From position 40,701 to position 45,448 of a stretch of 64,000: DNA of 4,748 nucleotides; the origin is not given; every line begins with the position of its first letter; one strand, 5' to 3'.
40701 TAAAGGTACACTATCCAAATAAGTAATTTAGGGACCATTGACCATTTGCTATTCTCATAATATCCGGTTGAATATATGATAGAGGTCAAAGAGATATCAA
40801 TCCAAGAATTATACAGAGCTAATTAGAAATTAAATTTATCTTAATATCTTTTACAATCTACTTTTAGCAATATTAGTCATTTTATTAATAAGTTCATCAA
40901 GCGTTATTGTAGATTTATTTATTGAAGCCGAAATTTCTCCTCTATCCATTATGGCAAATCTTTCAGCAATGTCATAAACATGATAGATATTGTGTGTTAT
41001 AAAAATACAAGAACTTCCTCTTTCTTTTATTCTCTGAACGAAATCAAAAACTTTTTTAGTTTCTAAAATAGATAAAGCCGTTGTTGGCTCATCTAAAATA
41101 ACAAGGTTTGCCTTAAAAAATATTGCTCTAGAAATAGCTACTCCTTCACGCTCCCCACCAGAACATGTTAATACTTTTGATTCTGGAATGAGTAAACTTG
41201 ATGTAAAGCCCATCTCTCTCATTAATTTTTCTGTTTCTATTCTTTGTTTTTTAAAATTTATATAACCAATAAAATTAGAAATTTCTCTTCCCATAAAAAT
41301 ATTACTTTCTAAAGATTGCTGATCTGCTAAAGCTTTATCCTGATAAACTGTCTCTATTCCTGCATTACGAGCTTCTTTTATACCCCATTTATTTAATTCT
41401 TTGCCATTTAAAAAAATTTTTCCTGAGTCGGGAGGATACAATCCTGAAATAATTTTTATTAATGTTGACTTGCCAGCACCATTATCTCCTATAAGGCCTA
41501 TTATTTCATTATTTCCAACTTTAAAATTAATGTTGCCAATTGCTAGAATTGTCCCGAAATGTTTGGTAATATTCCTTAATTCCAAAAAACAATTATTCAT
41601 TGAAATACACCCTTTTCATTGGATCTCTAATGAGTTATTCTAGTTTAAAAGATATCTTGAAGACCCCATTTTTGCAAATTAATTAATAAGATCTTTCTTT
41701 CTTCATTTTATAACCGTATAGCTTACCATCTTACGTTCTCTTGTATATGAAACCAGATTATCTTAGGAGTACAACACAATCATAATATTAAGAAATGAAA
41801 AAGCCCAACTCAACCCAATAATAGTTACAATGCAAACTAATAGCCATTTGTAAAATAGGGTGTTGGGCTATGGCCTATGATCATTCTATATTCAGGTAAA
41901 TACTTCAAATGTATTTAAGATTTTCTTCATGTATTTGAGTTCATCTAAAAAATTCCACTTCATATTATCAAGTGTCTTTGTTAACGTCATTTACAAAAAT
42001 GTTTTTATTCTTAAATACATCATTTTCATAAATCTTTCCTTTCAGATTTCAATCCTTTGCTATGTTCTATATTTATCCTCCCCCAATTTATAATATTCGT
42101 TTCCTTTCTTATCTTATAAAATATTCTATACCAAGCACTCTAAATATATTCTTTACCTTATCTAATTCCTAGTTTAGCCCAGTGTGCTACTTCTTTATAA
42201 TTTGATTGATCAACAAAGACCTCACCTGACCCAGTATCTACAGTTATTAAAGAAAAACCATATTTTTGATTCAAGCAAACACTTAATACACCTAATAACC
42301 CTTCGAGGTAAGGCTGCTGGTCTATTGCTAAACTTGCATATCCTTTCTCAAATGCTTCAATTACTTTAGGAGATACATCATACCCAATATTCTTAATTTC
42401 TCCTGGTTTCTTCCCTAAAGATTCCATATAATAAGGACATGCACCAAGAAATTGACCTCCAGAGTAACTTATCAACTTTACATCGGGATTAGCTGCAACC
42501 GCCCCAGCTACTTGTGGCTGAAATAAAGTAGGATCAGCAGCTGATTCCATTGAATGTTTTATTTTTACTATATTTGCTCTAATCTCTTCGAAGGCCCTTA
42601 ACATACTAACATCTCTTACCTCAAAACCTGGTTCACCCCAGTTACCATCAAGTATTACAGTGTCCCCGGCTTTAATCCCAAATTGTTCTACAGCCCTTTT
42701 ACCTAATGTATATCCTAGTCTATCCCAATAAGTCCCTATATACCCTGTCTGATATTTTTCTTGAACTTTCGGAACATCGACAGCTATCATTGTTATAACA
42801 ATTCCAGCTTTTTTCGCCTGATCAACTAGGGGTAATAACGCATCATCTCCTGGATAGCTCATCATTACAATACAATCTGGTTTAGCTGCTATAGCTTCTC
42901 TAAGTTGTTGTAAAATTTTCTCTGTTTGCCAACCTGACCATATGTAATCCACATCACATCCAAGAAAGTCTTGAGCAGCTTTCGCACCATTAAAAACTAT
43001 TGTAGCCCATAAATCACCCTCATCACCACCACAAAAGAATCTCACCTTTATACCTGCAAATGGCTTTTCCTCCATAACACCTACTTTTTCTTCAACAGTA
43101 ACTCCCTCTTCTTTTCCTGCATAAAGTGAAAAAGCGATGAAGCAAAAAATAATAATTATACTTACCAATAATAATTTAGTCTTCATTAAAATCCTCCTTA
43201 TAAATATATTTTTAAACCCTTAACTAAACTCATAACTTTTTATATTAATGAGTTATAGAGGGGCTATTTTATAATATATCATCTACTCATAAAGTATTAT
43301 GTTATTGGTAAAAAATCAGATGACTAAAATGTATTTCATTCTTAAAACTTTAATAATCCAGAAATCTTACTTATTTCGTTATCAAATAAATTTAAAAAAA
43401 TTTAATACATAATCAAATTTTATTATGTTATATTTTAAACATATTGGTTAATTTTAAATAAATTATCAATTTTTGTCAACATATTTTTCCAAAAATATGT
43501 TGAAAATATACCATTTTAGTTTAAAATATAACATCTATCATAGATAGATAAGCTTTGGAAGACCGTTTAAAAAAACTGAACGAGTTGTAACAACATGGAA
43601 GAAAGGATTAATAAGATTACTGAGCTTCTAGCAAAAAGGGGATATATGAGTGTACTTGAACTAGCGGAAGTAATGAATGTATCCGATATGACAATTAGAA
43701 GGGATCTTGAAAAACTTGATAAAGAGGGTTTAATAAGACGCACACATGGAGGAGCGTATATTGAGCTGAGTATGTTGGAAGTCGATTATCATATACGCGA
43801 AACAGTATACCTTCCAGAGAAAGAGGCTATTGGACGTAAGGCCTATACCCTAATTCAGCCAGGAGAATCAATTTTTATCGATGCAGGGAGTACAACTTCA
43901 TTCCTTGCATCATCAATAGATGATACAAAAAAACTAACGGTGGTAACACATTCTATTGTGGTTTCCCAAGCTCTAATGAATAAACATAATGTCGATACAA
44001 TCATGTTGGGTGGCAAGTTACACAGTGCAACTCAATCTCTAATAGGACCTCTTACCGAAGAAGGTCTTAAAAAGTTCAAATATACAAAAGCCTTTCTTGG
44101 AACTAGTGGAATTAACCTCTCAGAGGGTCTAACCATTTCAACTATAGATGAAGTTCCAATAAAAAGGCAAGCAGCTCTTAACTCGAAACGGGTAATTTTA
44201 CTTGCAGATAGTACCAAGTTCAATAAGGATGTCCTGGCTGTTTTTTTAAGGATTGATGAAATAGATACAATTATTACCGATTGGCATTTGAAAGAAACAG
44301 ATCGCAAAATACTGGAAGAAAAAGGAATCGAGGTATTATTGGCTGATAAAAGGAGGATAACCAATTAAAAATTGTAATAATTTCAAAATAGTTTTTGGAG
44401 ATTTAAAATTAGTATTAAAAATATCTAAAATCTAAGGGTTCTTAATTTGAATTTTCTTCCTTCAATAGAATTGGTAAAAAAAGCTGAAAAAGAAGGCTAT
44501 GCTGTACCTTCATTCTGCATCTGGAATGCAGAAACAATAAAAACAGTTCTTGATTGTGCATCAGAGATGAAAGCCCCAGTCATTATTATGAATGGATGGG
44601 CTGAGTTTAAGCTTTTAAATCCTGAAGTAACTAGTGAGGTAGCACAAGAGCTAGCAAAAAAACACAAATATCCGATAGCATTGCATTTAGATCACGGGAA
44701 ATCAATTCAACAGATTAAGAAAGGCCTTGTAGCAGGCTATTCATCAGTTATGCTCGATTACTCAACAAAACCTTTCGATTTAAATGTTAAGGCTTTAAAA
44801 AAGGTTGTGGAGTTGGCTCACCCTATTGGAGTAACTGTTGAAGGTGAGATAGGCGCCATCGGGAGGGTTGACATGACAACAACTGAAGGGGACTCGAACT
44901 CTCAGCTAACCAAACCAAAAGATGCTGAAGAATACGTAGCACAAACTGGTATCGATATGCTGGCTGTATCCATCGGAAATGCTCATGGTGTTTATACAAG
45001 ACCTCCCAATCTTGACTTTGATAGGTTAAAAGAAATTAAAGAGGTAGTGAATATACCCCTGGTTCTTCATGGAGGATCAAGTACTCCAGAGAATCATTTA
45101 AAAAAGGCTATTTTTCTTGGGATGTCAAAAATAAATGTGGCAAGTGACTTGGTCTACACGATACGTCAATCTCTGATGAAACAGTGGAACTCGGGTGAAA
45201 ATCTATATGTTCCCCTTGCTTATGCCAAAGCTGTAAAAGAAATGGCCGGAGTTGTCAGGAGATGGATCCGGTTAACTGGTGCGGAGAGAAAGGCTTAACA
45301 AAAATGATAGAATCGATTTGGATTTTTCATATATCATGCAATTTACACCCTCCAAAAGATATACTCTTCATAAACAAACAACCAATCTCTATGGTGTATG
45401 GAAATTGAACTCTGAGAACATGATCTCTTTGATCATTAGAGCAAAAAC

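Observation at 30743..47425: ~15.8-kb cargo bracketed by a ~460-bp direct repeat of the ppdK 3' end (Campbell-type or site-specific insertion signature)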

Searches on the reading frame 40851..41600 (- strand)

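Call 6: search_protein_families(library=pfam, proteins=[window:40851-41600:-])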
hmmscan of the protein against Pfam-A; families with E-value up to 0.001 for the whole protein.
window:40851-41600:- (249 aa): 2 families
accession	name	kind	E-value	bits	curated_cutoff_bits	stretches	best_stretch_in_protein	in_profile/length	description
PF00005.33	ABC_tran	-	3.2e-30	105.9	25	1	23-174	3-137/137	ABC transporter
PF13304.12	AAA_21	-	1.1e-07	32.6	27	0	33-54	1-22/304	AAA domain, putative AbiEii toxin, Type IV TA system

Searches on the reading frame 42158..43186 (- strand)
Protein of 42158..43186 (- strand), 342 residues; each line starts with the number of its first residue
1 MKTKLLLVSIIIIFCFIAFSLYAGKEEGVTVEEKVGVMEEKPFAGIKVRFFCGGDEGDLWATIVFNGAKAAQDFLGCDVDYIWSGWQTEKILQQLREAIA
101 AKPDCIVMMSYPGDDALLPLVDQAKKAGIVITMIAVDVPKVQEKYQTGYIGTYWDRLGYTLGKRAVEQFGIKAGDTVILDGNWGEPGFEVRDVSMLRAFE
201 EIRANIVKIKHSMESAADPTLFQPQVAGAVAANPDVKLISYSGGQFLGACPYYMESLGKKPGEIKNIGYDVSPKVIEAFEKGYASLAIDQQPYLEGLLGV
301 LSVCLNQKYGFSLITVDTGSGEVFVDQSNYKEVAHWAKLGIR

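Call 6: search_protein_families(library=pfam, proteins=[window:42158-43186:-])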
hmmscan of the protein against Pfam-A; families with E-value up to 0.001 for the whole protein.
window:42158-43186:- (342 aa): 2 families
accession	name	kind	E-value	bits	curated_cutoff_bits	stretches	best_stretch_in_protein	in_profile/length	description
PF13407.12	Peripla_BP_4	-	6.6e-25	88.6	35.1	1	56-298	8-245/258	Periplasmic binding protein domain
PF13458.12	Peripla_BP_6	-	1.6e-05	25.2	31.7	1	67-282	31-238/343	Periplasmic binding protein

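Call 40: search_protein_families(library=ncbifam, proteins=[window:42158-43186:-], max_evalue=1e-10)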
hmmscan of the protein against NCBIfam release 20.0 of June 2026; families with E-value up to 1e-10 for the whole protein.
window:42158-43186:- (342 aa): 1 family
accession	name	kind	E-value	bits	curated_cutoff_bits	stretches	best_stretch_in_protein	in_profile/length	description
NF052284.1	rhzpin_SBP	equivalog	1.2e-25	90.3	420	1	46-342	1-289/289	rhizopine catabolism ABC transporter substrate-binding protein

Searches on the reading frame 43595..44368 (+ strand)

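Call 6: search_protein_families(library=pfam, proteins=[window:43595-44368:+])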
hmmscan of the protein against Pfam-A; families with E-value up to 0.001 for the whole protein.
window:43595-44368:+ (257 aa): 9 families
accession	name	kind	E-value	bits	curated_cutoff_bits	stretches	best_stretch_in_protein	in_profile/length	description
PF00455.28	DeoRC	-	3.8e-50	170.4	31.8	1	75-229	5-159/160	DeoR C terminal sensor domain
PF08220.18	HTH_DeoR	-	5.8e-21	74.4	21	1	4-55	1-52/57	DeoR-like helix-turn-helix domain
PF08279.18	HTH_11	-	9.5e-08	32.3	25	1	4-45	1-43/55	HTH domain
PF13412.12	HTH_24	-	2.1e-05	24.4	21.9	1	7-48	7-48/48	Winged helix-turn-helix DNA-binding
PF00392.27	GntR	-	2.5e-05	24.3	27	1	18-54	24-61/64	Bacterial regulatory proteins, gntR family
PF01047.28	MarR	-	5.3e-05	23.5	24.6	1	11-51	11-51/59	MarR family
PF01325.25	Fe_dep_repress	-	6.8e-05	23.4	26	1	2-48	7-53/60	Iron dependent repressor, N-terminal DNA binding domain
PF01022.26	HTH_5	-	0.00018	21.7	22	1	7-48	6-46/47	Bacterial regulatory protein, arsR family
PF12840.13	HTH_20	-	0.00087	19.7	27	0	8-49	9-50/51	Helix-turn-helix domain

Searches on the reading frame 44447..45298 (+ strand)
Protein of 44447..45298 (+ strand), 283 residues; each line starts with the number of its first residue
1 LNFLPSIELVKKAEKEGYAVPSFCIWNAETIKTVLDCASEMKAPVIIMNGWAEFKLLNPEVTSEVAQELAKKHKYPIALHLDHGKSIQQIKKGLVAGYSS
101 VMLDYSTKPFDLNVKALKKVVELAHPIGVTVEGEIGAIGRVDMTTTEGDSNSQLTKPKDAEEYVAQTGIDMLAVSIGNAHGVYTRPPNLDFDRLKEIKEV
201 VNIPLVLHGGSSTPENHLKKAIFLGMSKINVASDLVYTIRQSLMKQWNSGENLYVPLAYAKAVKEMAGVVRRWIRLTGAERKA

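Call 7: search_protein_families(library=pfam, proteins=[window:44447-45298:+])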
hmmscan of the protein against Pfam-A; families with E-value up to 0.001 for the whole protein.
window:44447-45298:+ (283 aa): 1 family
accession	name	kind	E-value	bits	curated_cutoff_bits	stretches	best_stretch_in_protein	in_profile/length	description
PF01116.26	F_bP_aldolase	-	2.9e-82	276.7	25.5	1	8-280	5-275/277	Fructose-bisphosphate aldolase class-II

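Call 40: search_protein_families(library=ncbifam, proteins=[window:44447-45298:+], max_evalue=1e-10)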
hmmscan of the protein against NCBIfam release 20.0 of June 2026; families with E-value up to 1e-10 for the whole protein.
window:44447-45298:+ (283 aa): 20 families
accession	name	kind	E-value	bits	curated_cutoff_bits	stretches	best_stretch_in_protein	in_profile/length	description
NF009374.0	PRK12737.1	subfamily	8.6e-80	267.8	383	1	4-282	4-283/284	tagatose-bisphosphate aldolase subunit GatY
NF006626.0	PRK09195.1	subfamily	8.3e-77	258.1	384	1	5-282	5-283/284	tagatose-bisphosphate aldolase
TIGR01858.1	tag_bisphos_ald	equivalog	1.9e-75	253.6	443.55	1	8-282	6-281/282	tagatose bisphosphate family class II aldolase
TIGR01859.1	fruc_bis_ald_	equivalog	1.8e-73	247.7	343.05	1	7-283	5-282/282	class II fructose-1,6-bisphosphate aldolase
NF009497.0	PRK12857.1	equivalog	1.8e-73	247.2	423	1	1-283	1-284/284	class II fructose-1,6-bisphosphate aldolase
TIGR00167.1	cbbA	subfamily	2.3e-72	243.8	215.6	1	8-279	8-286/290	ketose-bisphosphate aldolase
NF006042.0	PRK08185.1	subfamily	2.6e-70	237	405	1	8-279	7-280/287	hypothetical protein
NF009375.0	PRK12738.1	equivalog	7.7e-65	218.9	542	1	8-280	8-281/286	tagatose-bisphosphate aldolase subunit KbaY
NF005288.0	PRK06806.1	equivalog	1.1e-63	215.1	396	1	6-281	6-279/281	class II fructose-bisphosphate aldolase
NF005943.0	PRK07998.1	equivalog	2.7e-60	204.3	364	1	1-275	1-273/283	class II aldolase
NF005284.0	PRK06801.1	equivalog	1.9e-59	201.4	406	1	7-257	7-258/286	ketose 1,6-bisphosphate aldolase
NF006376.0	PRK08610.1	equivalog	5e-51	174.1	527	1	7-266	7-267/286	class II fructose-bisphosphate aldolase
NF005823.0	PRK07709.1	equivalog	1.2e-48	166.4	545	1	7-260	7-261/285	class II fructose-bisphosphate aldolase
NF004493.0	PRK05835.1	equivalog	1.7e-47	162.2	558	1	8-221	7-222/307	class II fructose-bisphosphate aldolase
NF005481.0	PRK07084.1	equivalog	8.9e-46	156.6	511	1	6-220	15-238/324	class II fructose-bisphosphate aldolase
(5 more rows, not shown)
